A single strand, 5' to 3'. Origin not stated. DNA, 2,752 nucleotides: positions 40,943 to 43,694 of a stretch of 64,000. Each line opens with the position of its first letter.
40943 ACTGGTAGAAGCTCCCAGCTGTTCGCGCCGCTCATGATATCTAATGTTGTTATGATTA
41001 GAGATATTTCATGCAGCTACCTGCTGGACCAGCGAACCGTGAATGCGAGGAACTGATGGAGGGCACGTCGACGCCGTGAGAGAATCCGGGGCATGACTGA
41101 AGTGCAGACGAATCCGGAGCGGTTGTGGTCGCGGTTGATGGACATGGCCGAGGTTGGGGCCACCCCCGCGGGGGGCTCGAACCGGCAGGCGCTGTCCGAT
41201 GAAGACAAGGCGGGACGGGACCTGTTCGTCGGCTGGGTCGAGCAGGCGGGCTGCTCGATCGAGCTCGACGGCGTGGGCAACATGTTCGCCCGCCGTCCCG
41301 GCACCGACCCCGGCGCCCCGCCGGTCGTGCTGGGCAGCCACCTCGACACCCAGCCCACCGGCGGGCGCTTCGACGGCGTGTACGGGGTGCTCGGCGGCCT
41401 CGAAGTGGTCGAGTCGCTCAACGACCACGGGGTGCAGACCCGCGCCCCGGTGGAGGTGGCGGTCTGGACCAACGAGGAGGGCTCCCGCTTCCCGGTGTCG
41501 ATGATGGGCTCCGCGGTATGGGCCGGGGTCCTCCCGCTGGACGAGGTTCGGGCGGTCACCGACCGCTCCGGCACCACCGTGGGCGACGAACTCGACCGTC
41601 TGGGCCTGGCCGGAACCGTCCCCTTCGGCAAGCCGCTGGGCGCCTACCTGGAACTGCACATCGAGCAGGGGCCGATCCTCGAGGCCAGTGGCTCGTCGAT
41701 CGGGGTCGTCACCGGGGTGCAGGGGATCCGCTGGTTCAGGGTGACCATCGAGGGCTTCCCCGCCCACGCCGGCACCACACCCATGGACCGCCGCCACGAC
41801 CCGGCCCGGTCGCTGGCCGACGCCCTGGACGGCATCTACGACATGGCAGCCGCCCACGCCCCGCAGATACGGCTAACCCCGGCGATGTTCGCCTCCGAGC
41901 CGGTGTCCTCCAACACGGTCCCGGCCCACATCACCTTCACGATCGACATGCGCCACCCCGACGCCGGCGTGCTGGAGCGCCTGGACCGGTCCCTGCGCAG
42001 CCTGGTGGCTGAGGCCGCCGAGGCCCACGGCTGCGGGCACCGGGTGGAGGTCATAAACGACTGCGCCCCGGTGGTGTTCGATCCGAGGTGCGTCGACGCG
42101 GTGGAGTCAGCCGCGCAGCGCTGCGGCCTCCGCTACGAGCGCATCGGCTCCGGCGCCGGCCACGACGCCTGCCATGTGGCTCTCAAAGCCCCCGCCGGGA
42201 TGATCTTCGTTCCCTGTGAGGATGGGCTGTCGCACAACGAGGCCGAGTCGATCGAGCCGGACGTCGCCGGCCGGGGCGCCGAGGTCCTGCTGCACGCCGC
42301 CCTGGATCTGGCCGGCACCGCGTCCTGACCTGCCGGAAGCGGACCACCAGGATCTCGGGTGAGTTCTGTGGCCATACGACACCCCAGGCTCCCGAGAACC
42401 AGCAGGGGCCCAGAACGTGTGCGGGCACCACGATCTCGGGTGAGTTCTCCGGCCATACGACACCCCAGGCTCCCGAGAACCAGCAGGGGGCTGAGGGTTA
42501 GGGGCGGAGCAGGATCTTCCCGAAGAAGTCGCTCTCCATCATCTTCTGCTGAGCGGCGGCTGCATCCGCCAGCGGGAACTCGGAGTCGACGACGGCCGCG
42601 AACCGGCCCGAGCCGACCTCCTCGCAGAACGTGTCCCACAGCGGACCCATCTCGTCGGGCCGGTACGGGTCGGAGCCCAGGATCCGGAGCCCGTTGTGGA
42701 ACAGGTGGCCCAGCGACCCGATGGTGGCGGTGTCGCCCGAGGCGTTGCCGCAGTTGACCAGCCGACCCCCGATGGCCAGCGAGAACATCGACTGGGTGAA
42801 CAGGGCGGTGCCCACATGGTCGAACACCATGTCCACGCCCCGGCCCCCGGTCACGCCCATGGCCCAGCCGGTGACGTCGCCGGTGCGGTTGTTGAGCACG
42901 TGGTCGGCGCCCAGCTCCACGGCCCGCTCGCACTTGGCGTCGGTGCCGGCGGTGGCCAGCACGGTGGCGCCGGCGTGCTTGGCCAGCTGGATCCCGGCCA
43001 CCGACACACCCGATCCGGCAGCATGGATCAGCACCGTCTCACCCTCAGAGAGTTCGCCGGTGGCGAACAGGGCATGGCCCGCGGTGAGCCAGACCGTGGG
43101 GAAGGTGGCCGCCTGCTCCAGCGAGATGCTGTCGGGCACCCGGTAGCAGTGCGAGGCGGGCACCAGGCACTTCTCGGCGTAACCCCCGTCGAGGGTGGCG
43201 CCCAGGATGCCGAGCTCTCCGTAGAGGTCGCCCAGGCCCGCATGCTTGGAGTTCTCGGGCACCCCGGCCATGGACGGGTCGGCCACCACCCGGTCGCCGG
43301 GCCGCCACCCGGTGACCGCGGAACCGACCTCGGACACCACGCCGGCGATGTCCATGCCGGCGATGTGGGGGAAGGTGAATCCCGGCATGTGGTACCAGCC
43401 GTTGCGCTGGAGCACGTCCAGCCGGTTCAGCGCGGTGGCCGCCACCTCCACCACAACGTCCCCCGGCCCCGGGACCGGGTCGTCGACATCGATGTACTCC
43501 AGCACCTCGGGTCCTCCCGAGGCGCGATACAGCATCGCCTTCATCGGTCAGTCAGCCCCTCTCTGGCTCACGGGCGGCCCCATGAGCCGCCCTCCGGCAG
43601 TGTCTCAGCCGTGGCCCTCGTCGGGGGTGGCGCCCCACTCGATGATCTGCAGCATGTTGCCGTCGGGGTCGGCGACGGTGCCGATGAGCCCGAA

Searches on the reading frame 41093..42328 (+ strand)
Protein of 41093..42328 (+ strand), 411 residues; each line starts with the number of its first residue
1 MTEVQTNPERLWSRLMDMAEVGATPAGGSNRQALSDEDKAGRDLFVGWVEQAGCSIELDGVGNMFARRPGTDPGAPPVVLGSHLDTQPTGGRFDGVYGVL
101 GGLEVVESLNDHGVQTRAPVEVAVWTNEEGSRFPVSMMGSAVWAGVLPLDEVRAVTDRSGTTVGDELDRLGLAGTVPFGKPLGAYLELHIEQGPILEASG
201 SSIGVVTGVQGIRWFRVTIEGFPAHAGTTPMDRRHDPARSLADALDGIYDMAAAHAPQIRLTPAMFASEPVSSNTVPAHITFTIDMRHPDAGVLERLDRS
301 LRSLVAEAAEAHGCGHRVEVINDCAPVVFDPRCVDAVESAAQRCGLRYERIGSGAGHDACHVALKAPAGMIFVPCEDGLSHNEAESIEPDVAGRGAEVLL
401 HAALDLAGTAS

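Call 3: search_protein_families(library=pfam, proteins=[window:41093-42328:+], max_evalue=0.01)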
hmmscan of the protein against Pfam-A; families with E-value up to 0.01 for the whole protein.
window:41093-42328:+ (411 aa): 3 families
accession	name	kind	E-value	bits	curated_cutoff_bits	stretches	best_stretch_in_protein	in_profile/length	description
PF01546.33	Peptidase_M20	-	8.4e-29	101.4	24.6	1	80-404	2-205/206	Peptidase family M20/M25/M40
PF07687.19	M20_dimer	-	8.3e-08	32.6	21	1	208-310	2-104/107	Peptidase dimerisation domain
PF04389.22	Peptidase_M28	-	1.3e-05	25.5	21.3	1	63-155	1-89/193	Peptidase family M28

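Call 5: search_protein_families(library=ncbifam, proteins=[window:41093-42328:+], max_evalue=0.01)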
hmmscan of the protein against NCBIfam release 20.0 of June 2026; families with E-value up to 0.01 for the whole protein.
window:41093-42328:+ (411 aa): 24 families
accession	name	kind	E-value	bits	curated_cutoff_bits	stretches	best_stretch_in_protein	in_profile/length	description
NF006769.0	PRK09290.1-3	subfamily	3e-163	543.4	452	1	3-409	7-414/417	allantoate amidohydrolase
NF009527.0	PRK12891.1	subfamily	2.3e-135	451.9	461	1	8-409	11-423/426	Zn-dependent hydrolase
NF009530.0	PRK12893.1-4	subfamily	6.9e-129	430.6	551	1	7-410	8-411/423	Zn-dependent hydrolase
NF009528.0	PRK12893.1-1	subfamily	4.3e-127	424.5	570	1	7-410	14-418/420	Zn-dependent hydrolase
TIGR01879.1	hydantase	subfamily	9.7e-120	400.1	204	1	9-405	1-400/401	hydantoinase/carbamoylase family amidase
NF006771.0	PRK09290.1-5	subfamily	2e-114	382.3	399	1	4-407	2-410/413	allantoate amidohydrolase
NF058540.1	Ncarbamyl_ErtE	equivalog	4.9e-102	341.6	520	1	3-406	5-414/418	N-carbamyl-l-glutamate amidohydrolase ErtE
NF006772.0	PRK09290.2-1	subfamily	5.2e-97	325.3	424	1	4-401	10-410/430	allantoate amidohydrolase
NF009529.0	PRK12893.1-2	equivalog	3.5e-88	296.1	508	1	4-406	5-407/411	Zn-dependent hydrolase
NF006775.0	PRK09290.2-5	equivalog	9.5e-85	284.8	479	1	9-401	13-408/419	allantoate amidohydrolase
NF006768.0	PRK09290.1-1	equivalog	2.7e-83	280.1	532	1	13-406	11-407/411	allantoate deiminase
NF009531.0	PRK12893.1-5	equivalog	2.8e-78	263.3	486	1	16-406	17-411/421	Zn-dependent hydrolase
TIGR03176.1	AllC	equivalog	6.1e-73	245.9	597.75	1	13-406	7-402/406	allantoate deiminase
NF006773.0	PRK09290.2-2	equivalog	3.8e-69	233.6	584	1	3-394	10-404/419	allantoate amidohydrolase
NF006770.0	PRK09290.1-4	equivalog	6.5e-69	232.6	372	1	14-404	8-398/403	allantoate amidohydrolase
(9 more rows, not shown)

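Call 11: find_encoding_contigs(protein=window:41093-42328:+, flank=10000, max_places=10)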
Protein window:41093-42328:+ (411 aa): 4 contigs read that carry it; 2 places shown.
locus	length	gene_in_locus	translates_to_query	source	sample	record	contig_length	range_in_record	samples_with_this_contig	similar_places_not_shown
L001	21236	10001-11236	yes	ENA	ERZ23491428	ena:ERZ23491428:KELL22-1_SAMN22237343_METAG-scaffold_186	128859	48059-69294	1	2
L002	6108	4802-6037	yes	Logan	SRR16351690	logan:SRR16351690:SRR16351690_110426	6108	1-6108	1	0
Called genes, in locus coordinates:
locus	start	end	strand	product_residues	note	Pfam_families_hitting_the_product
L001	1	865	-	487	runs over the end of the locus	PF00202:Aminotran_3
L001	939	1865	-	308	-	PF00296:Bac_luciferase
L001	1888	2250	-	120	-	PF00903:Glyoxalase, PF12681:Glyoxalase_2 (faint)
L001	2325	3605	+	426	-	PF03601:Cons_hypoth698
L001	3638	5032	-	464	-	PF22039:HUTI_composite_bact (weak), PF01979:Amidohydro_1, PF07969:Amidohydro_3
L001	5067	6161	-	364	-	PF08100:Dimerisation, PF00891:Methyltransf_2, PF08241:Methyltransf_11, PF13649:Methyltransf_25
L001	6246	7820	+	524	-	PF13173:AAA_14, PF13635:DUF4143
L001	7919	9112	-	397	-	PF02661:Fic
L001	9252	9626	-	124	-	-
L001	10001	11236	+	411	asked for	PF04389:Peptidase_M28 (weak), PF01546:Peptidase_M20, PF07687:M20_dimer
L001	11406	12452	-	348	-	PF08240:ADH_N, PF00107:ADH_zinc_N, PF13602:ADH_zinc_N_2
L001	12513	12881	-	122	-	PF00903:Glyoxalase (faint)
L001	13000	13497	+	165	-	PF00903:Glyoxalase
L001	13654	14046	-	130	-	PF18029:Glyoxalase_6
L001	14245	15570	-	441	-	PF02782:FGGY_C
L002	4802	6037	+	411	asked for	PF04389:Peptidase_M28 (weak), PF01546:Peptidase_M20, PF07687:M20_dimer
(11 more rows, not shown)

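Call 12: find_related_loci(query=window:41093-42328:+, collection=genome_contigs, flank=10000)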
Query window:41093-42328:+ (411 aa) in genome_contigs; peptide patterns used: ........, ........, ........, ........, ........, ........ (x = any residue, [..] = any of these).
600 stretches matched a pattern (row limit reached: there are more); 581 encode a relative of the query (tblastn E <= 1e-3); the best 80 are kept; 80 distinct loci.
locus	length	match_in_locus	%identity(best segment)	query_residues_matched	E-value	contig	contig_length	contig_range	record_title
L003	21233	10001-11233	91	1-411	0e+0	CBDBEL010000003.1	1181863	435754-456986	MAG: Candidatus Aldehydirespirator sp. isolate 42010ebb-ea2b-4a2b-9d13-79554d05c50f genome assembly, contig: contig_3, w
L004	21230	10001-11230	93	1-410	0e+0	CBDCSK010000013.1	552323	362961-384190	MAG: Candidatus Aldehydirespirator sp. isolate 158ad01d-a0e1-4362-9a4e-647a92b6262f genome assembly, contig: contig_13,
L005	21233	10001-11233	89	1-411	0e+0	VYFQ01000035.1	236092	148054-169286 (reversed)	MAG: Acidimicrobiaceae bacterium isolate SB0677_bin_3 NODE_10_length_236092_cov_67.930346, whole genome shotgun sequence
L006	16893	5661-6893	89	1-411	0e+0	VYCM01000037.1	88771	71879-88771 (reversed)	MAG: Acidimicrobiaceae bacterium isolate SB0675_bin_16 NODE_112_length_88771_cov_66.411538, whole genome shotgun sequenc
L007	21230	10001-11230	90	1-410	0e+0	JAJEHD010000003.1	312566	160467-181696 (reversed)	MAG: Acidimicrobiia bacterium isolate p16x60bins.22 k141_602128, whole genome shotgun sequence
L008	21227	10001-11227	89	1-409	0e+0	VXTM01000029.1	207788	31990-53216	MAG: Acidimicrobiaceae bacterium isolate SB0665_bin_5 NODE_37_length_207788_cov_55.877400, whole genome shotgun sequence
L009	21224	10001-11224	87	1-408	0e+0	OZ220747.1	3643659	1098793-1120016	MAG: Acidimicrobiales bacterium isolate 24b51cff-2c1d-4890-b593-b7e190b4cd9e genome assembly, chromosome: 1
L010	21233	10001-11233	86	1-411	0e+0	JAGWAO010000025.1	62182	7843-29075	MAG: Acidimicrobiia bacterium isolate 277c_9 scaffold_2716, whole genome shotgun sequence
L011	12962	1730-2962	83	1-411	0e+0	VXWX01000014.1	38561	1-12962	MAG: Acidimicrobiaceae bacterium isolate SB0668_bin_28 NODE_493_length_38561_cov_132.700930, whole genome shotgun sequen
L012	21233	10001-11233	85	1-411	0e+0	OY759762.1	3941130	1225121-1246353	MAG: Acidimicrobiales bacterium isolate 58bc0cff-3a4e-4465-8a1f-db016ff7ac3d genome assembly, chromosome: 1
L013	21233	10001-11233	82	1-411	0e+0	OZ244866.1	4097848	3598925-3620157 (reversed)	MAG: Candidatus Aldehydirespirator sp. isolate 5d9a7b39-b96f-476b-9b06-807c01473320 genome assembly, chromosome: 1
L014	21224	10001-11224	75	1-408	0e+0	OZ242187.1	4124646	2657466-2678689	MAG: Candidatus Aldehydirespiratoraceae bacterium isolate 61e8bfbb-40aa-4858-aaa5-c73b4985a48d genome assembly, chromoso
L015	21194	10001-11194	74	1-398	0e+0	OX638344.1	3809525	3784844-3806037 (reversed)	MAG: uncultured Acidimicrobiales bacterium isolate f043cee6-6750-45b5-b834-f9289512c0be genome assembly, chromosome: 1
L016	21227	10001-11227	81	1-409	0e+0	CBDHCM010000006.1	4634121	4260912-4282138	MAG: Candidatus Aldehydirespirator sp. isolate 36171f10-6b1c-407a-8267-17b84cd7c53a genome assembly, contig: chromosome_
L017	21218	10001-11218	69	4-409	0e+0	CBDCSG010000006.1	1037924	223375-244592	MAG: Acidimicrobiales bacterium isolate 4bfa7ccb-6d32-468a-bdc8-90cf7c7e981b genome assembly, contig: contig_6, whole ge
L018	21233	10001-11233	82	1-411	0e+0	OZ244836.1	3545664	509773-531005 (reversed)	MAG: Candidatus Aldehydirespirator sp. isolate e6163144-70ab-4bd6-a8bf-7abc59f56523 genome assembly, chromosome: 1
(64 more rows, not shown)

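Call 18: search_protein_families(library=pfam, proteins=[L004:8836-9222:-, L004:9219-9461:-, L018:7954-8322:-, L018:8277-8543:-, L008:8236-9276:-, L010:9546-9977:+, L010:9265-9549:+], max_evalue=10)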
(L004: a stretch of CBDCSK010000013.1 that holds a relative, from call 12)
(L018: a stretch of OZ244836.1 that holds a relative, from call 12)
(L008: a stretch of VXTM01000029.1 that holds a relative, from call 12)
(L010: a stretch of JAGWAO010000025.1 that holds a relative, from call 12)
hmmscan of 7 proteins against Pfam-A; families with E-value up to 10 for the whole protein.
L004:8836-9222:- (128 aa): 1 family
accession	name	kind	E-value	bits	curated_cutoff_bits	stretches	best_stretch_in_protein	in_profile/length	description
PF01850.27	PIN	-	1.2e-13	52.1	23.6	1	4-122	2-118/120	PIN domain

L004:9219-9461:- (80 aa): 2 families
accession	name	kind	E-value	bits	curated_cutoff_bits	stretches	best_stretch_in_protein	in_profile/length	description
PF02604.26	PhdYeFM_antitox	-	3e-09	36.9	29.8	1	1-43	1-44/74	Antitoxin Phd_YefM, type II toxin-antitoxin system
PF12910.14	PHD_like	-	0.11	13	27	1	2-32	3-34/141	Antitoxin of toxin-antitoxin, RelE / RelB, TA system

L018:7954-8322:- (122 aa): 1 family
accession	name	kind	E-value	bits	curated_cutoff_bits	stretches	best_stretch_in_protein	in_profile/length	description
PF02452.23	PemK_toxin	-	9.6e-13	48.7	23.1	1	20-117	1-107/109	PemK-like, MazF-like toxin of type II toxin-antitoxin system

L018:8277-8543:- (88 aa): 1 family
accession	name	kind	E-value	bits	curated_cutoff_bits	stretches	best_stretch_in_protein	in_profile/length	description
PF02203.21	TarH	-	0.092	13.1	25.2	1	20-74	56-114/177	Tar ligand binding domain homologue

L008:8236-9276:- (346 aa): 2 families
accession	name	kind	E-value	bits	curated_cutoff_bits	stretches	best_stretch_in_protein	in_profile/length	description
PF00144.29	Beta-lactamase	-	9e-29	101.1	27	1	2-328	2-318/329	Beta-lactamase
PF02479.21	Herpes_IE68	-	0.05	13.7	21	1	45-89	63-106/134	Herpesvirus immediate early protein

L010:9546-9977:+ (143 aa): 3 families
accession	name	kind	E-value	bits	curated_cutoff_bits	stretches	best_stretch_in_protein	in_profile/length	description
PF01850.27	PIN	-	1.5e-13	51.8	23.6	1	3-131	1-118/120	PIN domain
PF18480.7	DUF5615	-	0.0027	18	23.8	1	102-130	34-61/110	Domain of unknown function (DUF5615)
PF13470.12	PIN_3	-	0.009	17.3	27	1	3-123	2-113/115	PIN domain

L010:9265-9549:+ (94 aa): 1 family
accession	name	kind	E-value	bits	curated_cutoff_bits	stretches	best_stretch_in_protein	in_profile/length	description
PF02604.26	PhdYeFM_antitox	-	8.7e-08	32.3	29.8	1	14-68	3-58/74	Antitoxin Phd_YefM, type II toxin-antitoxin system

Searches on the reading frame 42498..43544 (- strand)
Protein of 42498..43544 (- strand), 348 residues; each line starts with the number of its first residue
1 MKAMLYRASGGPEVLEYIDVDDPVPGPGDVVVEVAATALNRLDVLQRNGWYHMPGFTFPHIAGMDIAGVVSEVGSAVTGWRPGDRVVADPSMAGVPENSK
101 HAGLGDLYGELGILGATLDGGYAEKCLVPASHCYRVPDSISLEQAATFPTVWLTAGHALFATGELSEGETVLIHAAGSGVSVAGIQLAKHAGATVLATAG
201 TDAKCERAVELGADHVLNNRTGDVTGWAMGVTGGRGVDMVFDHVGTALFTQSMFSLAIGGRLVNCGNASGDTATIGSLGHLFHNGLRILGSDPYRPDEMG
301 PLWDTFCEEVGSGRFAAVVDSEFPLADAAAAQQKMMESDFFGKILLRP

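Call 3: search_protein_families(library=pfam, proteins=[window:42498-43544:-], max_evalue=0.01)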
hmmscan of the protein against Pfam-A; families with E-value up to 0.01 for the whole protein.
window:42498-43544:- (348 aa): 3 families
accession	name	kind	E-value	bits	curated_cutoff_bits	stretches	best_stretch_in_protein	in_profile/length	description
PF00107.32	ADH_zinc_N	-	2e-26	92.9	31.8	1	179-304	1-125/129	Zinc-binding dehydrogenase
PF08240.17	ADH_N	-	6.3e-22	78.2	23.5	1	26-138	1-104/104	Alcohol dehydrogenase GroES-like domain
PF13602.12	ADH_zinc_N_2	-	2.7e-17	64.4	27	1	211-346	1-134/134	Zinc-binding dehydrogenase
